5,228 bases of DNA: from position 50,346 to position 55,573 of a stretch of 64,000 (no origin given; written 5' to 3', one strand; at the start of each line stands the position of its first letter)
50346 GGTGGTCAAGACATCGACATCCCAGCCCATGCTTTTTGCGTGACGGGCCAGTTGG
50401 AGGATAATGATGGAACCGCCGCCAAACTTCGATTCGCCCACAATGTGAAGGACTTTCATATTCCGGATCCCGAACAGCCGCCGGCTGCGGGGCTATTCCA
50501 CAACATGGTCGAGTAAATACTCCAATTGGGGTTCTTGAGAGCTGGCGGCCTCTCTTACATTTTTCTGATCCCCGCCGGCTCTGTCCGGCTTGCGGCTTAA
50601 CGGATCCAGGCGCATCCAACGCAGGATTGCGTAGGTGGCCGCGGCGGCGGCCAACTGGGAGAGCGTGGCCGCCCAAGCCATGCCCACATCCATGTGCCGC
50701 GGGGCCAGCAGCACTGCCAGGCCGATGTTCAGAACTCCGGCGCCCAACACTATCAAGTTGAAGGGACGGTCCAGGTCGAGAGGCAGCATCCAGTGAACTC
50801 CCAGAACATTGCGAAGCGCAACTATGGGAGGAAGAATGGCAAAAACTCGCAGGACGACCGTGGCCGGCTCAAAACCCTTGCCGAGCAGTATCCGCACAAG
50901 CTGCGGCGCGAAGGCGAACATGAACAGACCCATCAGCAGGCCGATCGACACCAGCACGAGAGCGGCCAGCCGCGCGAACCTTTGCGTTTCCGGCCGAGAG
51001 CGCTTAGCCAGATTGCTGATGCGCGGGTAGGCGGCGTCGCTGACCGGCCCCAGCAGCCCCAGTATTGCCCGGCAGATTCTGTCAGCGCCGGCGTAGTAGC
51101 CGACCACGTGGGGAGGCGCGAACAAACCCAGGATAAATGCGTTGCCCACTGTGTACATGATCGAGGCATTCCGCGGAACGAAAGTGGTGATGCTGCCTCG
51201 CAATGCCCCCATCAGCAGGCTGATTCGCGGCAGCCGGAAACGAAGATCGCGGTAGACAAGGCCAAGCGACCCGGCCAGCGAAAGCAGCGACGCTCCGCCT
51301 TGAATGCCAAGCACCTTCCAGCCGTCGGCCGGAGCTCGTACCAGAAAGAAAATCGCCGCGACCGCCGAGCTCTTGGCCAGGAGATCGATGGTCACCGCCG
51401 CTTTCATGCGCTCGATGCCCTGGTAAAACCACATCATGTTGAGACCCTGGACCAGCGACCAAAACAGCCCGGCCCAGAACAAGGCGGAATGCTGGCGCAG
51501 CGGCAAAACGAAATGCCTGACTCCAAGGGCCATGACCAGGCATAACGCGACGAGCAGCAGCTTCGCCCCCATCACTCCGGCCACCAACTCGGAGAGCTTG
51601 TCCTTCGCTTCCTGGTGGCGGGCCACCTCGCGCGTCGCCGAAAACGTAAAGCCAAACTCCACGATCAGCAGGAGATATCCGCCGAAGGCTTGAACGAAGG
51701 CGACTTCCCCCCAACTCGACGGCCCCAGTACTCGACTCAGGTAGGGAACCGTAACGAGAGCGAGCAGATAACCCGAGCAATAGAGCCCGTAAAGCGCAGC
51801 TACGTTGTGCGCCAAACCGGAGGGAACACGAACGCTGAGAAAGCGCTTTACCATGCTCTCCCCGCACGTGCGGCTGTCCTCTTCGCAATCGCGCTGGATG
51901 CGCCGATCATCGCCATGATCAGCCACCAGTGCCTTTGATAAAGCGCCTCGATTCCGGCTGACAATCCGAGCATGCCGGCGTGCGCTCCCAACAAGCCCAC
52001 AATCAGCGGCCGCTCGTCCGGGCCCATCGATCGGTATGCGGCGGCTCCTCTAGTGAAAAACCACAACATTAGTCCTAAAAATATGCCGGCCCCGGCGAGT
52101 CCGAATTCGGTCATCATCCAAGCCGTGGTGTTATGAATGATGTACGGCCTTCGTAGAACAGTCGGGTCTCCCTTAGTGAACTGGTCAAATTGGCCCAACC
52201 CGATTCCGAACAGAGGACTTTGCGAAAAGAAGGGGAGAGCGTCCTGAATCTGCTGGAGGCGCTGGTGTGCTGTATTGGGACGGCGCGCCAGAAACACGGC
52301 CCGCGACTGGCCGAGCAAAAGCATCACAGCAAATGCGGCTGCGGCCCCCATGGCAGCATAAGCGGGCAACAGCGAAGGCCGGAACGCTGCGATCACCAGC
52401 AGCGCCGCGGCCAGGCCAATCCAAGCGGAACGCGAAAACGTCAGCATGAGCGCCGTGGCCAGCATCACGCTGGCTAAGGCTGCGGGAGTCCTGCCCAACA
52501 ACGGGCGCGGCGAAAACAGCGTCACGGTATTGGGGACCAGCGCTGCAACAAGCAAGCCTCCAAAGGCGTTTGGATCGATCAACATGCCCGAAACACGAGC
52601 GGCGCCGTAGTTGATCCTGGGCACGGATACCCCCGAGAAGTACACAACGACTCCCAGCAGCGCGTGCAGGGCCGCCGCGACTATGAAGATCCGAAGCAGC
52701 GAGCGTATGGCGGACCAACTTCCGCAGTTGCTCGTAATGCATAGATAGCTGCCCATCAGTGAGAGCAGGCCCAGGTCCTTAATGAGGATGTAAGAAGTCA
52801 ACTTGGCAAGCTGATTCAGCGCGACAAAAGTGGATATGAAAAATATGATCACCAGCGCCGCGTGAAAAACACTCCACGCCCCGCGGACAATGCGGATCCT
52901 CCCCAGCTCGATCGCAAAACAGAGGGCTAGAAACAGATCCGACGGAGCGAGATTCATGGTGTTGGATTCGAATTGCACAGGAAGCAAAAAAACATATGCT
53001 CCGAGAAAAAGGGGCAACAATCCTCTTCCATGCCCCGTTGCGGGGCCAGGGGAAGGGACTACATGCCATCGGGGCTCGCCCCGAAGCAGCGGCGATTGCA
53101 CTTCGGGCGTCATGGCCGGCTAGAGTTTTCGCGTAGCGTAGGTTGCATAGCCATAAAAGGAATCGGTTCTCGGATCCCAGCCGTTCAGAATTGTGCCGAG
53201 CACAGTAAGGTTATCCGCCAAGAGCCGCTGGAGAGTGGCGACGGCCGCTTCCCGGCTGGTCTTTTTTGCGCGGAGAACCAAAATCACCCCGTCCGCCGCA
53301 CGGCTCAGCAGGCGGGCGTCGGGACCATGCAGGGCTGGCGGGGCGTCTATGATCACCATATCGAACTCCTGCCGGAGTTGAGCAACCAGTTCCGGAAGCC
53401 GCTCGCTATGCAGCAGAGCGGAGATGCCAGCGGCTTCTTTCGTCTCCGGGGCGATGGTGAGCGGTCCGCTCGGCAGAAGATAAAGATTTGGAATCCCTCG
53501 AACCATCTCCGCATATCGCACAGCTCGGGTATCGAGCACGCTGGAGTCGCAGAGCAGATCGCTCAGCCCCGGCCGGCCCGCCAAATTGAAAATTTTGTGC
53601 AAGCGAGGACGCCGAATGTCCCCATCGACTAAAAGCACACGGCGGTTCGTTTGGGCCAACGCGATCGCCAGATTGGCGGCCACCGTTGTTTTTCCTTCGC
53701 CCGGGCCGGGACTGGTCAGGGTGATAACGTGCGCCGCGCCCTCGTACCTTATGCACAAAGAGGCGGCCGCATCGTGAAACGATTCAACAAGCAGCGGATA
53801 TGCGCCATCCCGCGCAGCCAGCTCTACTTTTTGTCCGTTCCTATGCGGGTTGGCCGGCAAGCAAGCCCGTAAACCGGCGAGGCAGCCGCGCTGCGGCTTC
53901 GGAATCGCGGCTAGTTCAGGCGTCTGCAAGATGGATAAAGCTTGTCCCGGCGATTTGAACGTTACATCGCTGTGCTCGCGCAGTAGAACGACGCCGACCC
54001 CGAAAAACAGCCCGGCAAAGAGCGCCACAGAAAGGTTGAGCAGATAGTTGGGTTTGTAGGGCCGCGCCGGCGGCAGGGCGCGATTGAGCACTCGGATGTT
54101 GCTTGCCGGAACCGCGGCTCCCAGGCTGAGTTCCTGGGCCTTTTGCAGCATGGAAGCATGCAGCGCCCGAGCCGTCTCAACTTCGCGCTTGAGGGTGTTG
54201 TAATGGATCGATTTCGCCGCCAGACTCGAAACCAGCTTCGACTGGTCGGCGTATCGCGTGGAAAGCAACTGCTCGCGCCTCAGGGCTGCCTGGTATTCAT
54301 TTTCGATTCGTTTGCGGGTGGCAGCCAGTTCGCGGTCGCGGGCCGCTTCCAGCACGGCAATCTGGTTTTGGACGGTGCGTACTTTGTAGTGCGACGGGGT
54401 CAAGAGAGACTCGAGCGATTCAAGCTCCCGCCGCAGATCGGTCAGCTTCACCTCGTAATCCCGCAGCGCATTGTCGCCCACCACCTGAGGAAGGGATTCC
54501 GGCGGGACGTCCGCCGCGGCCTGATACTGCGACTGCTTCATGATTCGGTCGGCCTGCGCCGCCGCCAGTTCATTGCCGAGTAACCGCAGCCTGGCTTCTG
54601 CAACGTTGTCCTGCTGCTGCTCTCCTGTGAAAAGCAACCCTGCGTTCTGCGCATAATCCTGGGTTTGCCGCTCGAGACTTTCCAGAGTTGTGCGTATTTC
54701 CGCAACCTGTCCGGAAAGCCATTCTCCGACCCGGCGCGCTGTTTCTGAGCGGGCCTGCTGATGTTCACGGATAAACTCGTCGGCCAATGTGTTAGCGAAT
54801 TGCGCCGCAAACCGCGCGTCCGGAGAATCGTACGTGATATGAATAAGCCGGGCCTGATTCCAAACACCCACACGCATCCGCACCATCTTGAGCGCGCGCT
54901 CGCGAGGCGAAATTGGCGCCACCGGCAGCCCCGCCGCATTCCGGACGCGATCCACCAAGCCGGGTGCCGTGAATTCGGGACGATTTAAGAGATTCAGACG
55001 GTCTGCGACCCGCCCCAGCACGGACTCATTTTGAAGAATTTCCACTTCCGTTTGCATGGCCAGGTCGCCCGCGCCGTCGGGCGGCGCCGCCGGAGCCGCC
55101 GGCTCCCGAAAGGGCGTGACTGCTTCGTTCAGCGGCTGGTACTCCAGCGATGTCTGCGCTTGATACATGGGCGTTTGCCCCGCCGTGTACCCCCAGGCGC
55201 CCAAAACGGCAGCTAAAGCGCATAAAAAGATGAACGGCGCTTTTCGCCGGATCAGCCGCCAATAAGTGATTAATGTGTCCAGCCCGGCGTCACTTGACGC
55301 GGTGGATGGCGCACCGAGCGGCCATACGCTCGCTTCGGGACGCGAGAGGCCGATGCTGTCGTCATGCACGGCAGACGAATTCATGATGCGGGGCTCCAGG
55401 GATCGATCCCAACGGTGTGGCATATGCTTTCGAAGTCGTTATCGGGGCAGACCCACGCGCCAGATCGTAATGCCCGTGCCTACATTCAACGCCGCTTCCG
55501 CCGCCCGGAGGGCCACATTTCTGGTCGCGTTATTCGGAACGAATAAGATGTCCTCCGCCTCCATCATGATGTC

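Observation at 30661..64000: Composite sigma-54-wired locus: a Wzx/Wzy polysaccharide operon flanked by a PCP-based and an ACP-based tailoring operon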

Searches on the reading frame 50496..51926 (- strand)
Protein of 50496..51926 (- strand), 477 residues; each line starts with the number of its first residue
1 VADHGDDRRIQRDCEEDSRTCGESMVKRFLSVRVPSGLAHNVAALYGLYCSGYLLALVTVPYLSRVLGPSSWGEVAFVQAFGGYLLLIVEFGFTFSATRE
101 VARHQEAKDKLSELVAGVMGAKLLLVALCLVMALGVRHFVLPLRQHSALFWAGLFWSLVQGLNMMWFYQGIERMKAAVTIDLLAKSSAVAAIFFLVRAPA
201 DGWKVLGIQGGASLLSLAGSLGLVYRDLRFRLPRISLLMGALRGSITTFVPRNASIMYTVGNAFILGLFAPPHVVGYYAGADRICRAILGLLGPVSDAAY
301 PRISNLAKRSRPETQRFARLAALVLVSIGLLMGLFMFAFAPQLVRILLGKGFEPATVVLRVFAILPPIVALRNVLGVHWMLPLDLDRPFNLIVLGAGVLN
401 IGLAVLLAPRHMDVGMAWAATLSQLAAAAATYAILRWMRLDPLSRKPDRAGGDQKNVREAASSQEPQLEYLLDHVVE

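Call 5: search_protein_families(library=pfam, proteins=[window:50496-51926:-], max_evalue=0.01)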
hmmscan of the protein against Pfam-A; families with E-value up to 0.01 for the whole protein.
window:50496-51926:- (477 aa): 3 families
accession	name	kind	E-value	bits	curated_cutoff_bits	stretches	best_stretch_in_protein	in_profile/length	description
PF01943.22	Polysacc_synt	-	5.2e-40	138.1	28.2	1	39-306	2-273/274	Polysaccharide biosynthesis protein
PF13440.11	Polysacc_synt_3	-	6.9e-07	29.2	23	1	63-355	2-291/293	Polysaccharide biosynthesis protein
PF03023.19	MurJ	-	1.7e-06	27.3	27.4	1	271-436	228-400/451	Lipid II flippase MurJ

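Call 8: search_protein_families(library=ncbifam, proteins=[window:50496-51926:-], max_evalue=0.01)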
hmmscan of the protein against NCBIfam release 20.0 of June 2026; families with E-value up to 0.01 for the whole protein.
window:50496-51926:- (477 aa): 2 families
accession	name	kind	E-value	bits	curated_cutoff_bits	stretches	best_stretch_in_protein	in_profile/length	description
NF041871.1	Wzx_EPS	equivalog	5e-08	32.1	800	1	44-410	8-373/492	exopolysaccharide biosynthesis flippase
NF010614.0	PRK14013.1-4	equivalog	0.0069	15.5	495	0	76-158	123-200/357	hypothetical protein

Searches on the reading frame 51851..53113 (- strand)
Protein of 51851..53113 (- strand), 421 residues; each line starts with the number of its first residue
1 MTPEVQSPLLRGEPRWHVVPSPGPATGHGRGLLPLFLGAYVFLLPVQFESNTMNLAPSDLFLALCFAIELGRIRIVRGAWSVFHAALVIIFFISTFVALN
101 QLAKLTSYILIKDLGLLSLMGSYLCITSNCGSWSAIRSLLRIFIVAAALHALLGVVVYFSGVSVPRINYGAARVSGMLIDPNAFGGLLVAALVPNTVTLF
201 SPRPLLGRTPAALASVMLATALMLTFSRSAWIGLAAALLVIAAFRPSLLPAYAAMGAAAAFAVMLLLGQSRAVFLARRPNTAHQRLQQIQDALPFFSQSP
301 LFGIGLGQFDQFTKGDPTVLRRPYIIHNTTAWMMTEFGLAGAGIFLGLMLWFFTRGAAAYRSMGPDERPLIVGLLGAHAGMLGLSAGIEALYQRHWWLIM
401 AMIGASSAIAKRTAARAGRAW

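Call 5: search_protein_families(library=pfam, proteins=[window:51851-53113:-], max_evalue=0.01)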
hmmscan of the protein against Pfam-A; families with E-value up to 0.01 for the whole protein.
window:51851-53113:- (421 aa): 1 family
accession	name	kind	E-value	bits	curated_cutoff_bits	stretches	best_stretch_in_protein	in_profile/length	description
PF04932.20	Wzy_C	-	1.2e-15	58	31.7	1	213-346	1-149/149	O-Antigen ligase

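Call 8: search_protein_families(library=ncbifam, proteins=[window:51851-53113:-], max_evalue=0.01)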
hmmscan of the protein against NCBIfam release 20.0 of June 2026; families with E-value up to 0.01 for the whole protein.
window:51851-53113:- (421 aa): 1 family
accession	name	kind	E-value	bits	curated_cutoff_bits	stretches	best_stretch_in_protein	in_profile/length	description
TIGR00947.1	2A73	equivalog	1.9e-08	33.8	366.4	1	167-407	157-423/425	IctB family putative bicarbonate transporter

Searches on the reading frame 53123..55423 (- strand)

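Call 5: search_protein_families(library=pfam, proteins=[window:53123-55423:-], max_evalue=0.01)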
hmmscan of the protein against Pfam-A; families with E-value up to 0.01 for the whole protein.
window:53123-55423:- (767 aa): 9 families
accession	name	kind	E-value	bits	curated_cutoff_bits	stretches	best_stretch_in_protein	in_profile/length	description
PF13614.12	AAA_31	-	5.5e-14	52.9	27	1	566-725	3-155/177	AAA domain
PF13807.11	GNVR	-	8.8e-14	51.6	27.7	1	411-483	9-81/82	G-rich domain on putative tyrosine kinase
PF01656.29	CbiA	-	1.4e-10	41.6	25.4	1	567-752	1-86/125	CobQ/CobB/MinD/ParA nucleotide binding domain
PF06564.18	CBP_BcsQ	-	3.5e-09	37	21.3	1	573-723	10-151/234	Cellulose biosynthesis protein BcsQ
PF10609.15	ParA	-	3.8e-08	33.5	27.1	1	564-745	3-171/246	NUBPL iron-transfer P-loop NTPase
PF02706.20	Wzz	-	1.2e-06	29.1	25.5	1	51-142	5-90/91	Chain length determinant protein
PF09140.17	MipZ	-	5.6e-06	26.3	20.7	0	565-613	1-49/262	ATPase MipZ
PF02374.21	ArsA_ATPase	-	6.1e-05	22.8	24.3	0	573-602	10-38/305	Anion-transporting ATPase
PF13500.12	AAA_26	-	0.0019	18.5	27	0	710-752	128-170/198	AAA domain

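Call 8: search_protein_families(library=ncbifam, proteins=[window:53123-55423:-], max_evalue=0.01)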
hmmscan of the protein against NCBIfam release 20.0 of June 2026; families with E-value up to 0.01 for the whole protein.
window:53123-55423:- (767 aa): 25 families
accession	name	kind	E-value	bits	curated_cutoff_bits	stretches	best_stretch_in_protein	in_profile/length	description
TIGR01005.1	eps_transp_fam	subfamily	1.3e-60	205.5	411.7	1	57-765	12-734/754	exopolysaccharide transport protein family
NF008568.0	PRK11519.1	equivalog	5.6e-42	143.8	1068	1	318-762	281-711/720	tyrosine-protein kinase Wzc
NF007350.0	PRK09841.1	equivalog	6.4e-42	143.6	1248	1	309-762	274-718/726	tyrosine-protein kinase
TIGR03017.1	EpsF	equivalog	1.9e-38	132.3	422.75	1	123-507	69-443/444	chain length determinant protein EpsF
TIGR01007.1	eps_fam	subfamily_domain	2.5e-34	118.6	108.05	1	564-762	17-203/204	polysaccharide biosynthesis tyrosine autokinase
TIGR03018.1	pepcterm_TyrKin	hypoth_equivalog_domain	8.1e-32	110.2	230.65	1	563-740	34-202/207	XrtA-associated tyrosine autokinase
TIGR03029.1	EpsG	equivalog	1.3e-29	103.2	313.8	1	545-747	83-273/274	chain length determinant protein tyrosine kinase EpsG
TIGR03007.1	pepcterm_ChnLen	equivalog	2.4e-20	72.2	278.85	1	174-509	102-462/498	XrtA system polysaccharide chain length determinant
TIGR01969.1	minD_arch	subfamily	1.5e-17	63.6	201.75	1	566-748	2-169/251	cell division ATPase MinD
NF041546.1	ParA_partition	equivalog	5.6e-13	48.9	180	2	566-602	1-37/203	ParA family partition ATPase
TIGR01968.1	minD_bact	equivalog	1.2e-12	47.7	212.9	1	565-716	2-140/261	septum site-determining protein MinD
NF047398.1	AAA_KGGVGR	domain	4.5e-11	43.4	90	1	565-731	3-186/190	KGGVGR-motif variant AAA ATPase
TIGR03371.1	cellulose_yhjQ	equivalog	6.9e-09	35.5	157.85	1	565-736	2-163/246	cellulose biosynthesis protein BcsQ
NF053622.1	ATPseBagAMYCTU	equivalog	1.9e-07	30.8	400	1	574-605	16-47/325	ATPase BagA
NF041136.1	MrpORP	equivalog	7.5e-07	28.7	450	1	565-617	6-58/365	iron-sulfur cluster carrier protein MrpORP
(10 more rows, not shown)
